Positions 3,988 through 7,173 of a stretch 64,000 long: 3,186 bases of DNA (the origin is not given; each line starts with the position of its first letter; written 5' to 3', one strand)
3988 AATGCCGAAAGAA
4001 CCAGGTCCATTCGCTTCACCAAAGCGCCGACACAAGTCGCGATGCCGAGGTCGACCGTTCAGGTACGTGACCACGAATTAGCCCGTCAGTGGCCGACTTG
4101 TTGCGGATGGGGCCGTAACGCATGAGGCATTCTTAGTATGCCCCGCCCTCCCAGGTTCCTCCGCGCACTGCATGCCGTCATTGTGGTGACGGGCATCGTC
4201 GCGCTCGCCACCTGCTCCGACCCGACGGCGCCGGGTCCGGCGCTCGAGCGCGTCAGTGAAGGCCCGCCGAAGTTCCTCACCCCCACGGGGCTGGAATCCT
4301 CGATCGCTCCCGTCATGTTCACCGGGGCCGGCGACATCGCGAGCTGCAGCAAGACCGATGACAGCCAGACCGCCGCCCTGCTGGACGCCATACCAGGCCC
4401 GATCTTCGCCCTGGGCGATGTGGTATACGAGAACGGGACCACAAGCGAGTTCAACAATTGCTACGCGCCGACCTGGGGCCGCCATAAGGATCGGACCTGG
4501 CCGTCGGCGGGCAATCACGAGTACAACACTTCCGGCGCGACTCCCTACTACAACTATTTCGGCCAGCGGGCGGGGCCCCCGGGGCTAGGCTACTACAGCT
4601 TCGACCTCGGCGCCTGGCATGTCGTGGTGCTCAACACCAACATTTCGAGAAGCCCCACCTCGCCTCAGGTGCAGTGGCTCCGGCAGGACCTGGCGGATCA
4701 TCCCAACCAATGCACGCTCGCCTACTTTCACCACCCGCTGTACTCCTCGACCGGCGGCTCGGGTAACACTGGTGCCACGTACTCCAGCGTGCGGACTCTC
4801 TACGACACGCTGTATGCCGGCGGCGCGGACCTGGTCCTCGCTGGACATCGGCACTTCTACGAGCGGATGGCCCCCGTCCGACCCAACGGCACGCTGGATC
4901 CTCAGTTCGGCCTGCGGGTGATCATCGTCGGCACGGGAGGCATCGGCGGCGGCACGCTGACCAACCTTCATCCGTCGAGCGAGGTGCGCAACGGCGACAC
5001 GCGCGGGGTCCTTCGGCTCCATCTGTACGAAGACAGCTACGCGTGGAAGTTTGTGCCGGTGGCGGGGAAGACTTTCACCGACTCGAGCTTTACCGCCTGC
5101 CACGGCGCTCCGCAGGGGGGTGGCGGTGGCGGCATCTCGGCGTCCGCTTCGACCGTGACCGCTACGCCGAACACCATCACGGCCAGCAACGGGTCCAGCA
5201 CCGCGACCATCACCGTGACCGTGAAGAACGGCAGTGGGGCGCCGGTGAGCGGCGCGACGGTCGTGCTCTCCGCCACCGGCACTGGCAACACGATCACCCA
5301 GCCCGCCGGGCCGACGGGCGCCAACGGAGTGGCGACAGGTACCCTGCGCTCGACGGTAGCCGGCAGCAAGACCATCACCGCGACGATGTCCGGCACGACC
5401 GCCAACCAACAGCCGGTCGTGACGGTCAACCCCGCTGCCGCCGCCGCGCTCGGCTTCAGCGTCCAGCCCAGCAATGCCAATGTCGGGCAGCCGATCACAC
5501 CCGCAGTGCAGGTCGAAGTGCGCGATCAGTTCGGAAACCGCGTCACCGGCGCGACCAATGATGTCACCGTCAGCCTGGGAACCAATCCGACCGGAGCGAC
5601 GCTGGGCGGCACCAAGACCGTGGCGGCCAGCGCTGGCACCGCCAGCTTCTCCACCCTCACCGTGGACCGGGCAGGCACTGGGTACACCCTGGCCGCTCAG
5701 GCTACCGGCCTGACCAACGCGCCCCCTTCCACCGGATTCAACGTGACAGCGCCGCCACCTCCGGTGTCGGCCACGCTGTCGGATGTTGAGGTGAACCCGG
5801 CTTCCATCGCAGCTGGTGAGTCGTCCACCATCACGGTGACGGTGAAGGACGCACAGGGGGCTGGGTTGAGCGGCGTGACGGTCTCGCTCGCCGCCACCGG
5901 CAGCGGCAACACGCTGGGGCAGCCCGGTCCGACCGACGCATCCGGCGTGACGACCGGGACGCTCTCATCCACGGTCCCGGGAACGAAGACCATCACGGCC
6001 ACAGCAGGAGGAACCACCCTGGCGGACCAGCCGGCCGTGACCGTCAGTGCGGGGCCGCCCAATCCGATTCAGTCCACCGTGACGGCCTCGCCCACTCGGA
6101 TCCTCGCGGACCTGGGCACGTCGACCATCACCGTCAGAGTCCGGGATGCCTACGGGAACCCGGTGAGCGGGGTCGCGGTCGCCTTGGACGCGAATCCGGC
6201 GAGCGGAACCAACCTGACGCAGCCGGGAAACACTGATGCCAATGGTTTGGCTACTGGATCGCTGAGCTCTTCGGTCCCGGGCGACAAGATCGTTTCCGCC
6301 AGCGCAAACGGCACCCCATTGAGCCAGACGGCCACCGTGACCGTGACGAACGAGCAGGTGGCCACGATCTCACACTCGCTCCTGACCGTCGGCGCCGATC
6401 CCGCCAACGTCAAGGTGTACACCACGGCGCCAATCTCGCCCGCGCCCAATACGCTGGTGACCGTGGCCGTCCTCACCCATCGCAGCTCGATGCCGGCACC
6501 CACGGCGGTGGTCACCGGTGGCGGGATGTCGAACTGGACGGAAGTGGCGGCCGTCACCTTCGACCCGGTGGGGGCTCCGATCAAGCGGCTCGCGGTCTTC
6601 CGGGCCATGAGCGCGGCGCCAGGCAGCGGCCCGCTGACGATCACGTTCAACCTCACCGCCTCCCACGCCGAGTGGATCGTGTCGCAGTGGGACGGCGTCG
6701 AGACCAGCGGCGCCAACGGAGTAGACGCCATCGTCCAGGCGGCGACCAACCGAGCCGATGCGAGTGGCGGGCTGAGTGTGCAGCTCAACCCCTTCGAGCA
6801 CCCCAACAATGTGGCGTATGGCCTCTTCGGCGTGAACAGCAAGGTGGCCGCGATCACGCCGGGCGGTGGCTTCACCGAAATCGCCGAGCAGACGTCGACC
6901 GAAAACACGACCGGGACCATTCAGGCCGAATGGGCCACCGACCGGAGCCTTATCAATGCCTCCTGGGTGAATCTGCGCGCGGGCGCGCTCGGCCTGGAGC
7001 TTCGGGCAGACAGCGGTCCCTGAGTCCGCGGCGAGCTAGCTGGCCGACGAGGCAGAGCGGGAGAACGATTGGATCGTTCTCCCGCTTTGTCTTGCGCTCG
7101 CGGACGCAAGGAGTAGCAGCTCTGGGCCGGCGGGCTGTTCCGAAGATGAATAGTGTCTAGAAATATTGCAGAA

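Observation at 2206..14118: Five-gene mosaic locus of secreted (lipo)proteins built by shuffling phosphoesterase, Ig-like, beta-helix and two unassigned modules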

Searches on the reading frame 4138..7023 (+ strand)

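Call 8: search_protein_families(library=pfam, proteins=[window:4138-7023:+], max_evalue=0.01)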
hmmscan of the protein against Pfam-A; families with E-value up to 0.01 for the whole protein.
window:4138-7023:+ (961 aa): 10 families
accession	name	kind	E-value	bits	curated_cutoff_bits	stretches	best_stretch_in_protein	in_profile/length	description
PF02369.22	Big_1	-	1.9e-42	143.7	34.9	3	338-429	2-91/93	Bacterial Ig-like domain (group 1)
PF09134.16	Invasin_D3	-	1.5e-36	125.3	33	3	643-738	2-97/98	Invasin, domain 3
PF13620.12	CarboxypepD_reg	-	8.8e-13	48.9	32.3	3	564-646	1-79/82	Carboxypeptidase regulatory-like domain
PF00149.33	Metallophos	-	4.4e-08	34.2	21.5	1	78-239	18-189/191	Calcineurin-like phosphoesterase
PF16640.11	Big_3_5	-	6.9e-05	23.8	35.5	1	551-627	2-73/88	Bacterial Ig-like domain (group 3)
PF24025.1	Ig_DR_A0283-like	-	0.00046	20.9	27.1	0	660-705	6-48/102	DR_A0283-like, Ig-like domain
PF17789.7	MG4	-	0.0017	19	24.7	0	663-710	17-61/95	Macroglobulin domain MG4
PF24107.1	DUF7382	-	0.0048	17.2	27.4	0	650-706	8-63/65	Domain of unknown function (DUF7382)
PF25020.1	TTR_TEN1-4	-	0.0063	16.9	27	0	662-696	7-41/86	Teneurin TTR-like domain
PF16583.11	ZirS_C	-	0.0074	16.3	26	0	544-600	46-103/145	Zinc-regulated secreted antivirulence protein C-terminal domain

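Call 13: search_protein_families(library=ncbifam, proteins=[window:4138-7023:+], max_evalue=0.01)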
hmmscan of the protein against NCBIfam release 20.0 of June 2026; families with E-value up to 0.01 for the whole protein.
window:4138-7023:+ (961 aa): 0 families
